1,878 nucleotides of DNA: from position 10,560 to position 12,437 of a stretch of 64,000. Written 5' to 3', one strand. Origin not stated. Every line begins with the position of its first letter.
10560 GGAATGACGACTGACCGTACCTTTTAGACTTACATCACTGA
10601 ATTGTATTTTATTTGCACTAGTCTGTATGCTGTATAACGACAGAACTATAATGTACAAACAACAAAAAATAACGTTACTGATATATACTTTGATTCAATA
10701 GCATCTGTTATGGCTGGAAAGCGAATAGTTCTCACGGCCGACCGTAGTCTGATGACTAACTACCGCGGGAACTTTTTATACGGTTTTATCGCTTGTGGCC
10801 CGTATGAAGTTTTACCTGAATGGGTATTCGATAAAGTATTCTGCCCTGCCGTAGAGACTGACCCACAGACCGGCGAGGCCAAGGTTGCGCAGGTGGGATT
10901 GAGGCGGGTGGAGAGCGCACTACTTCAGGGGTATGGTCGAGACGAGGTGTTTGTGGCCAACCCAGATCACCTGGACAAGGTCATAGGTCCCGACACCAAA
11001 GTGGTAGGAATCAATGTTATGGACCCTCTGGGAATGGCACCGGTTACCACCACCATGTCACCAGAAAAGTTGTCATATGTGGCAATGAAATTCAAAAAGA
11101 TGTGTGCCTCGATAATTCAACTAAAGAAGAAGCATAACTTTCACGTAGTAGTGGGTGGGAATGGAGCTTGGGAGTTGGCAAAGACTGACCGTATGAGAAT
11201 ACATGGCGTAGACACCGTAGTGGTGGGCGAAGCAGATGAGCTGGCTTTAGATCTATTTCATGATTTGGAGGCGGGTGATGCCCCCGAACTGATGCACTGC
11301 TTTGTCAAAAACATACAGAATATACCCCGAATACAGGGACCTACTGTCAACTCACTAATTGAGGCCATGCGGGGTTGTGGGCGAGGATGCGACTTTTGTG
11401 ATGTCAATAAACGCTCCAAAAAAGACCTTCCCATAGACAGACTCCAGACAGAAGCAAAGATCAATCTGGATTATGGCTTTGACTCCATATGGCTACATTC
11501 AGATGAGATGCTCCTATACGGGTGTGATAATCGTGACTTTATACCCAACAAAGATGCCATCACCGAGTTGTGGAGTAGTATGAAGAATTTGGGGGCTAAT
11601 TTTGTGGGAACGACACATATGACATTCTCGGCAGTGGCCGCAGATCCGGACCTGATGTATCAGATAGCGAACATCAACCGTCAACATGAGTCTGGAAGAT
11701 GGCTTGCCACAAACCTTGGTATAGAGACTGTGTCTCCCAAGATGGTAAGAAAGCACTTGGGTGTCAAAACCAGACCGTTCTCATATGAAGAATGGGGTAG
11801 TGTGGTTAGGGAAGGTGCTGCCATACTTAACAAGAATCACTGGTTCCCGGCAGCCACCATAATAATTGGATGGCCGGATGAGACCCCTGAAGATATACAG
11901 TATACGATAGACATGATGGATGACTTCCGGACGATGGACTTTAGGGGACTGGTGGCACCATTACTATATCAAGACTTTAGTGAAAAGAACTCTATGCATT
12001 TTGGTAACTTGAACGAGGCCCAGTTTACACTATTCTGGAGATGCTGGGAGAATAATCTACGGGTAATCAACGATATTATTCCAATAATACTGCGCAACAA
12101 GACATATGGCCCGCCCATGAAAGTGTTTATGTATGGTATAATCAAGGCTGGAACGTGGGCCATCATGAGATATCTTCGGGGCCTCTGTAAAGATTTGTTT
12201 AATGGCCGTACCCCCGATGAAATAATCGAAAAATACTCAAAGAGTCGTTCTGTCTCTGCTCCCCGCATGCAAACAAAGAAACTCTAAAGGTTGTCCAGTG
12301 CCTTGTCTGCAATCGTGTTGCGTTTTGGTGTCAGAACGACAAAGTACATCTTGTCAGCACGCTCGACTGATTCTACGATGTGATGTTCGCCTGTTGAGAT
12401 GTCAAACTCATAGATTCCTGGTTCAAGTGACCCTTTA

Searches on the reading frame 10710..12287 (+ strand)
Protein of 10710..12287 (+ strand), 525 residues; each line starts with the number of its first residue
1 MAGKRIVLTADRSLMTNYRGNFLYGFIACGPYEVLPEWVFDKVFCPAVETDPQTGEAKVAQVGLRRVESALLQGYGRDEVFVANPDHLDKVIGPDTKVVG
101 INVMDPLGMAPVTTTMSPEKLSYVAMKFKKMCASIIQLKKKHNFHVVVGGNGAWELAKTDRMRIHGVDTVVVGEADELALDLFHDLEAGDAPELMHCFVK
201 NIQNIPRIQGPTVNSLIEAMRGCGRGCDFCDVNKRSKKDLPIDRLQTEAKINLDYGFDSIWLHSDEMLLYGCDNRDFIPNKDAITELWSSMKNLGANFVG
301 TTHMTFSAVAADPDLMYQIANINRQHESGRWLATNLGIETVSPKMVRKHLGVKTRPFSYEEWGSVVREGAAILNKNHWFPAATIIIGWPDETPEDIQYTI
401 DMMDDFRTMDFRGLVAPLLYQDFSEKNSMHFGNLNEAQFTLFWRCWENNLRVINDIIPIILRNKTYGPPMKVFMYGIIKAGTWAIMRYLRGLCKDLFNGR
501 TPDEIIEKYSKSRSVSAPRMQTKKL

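Call 52: search_protein_families(library=pfam, proteins=[window:10710-12287:+], max_evalue=0.0001)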
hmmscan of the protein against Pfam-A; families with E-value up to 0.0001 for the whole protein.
window:10710-12287:+ (525 aa): 1 family
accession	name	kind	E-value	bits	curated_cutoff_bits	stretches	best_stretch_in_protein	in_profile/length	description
PF04055.27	Radical_SAM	-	1.1e-08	35.9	29.5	1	218-402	2-165/166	Radical SAM superfamily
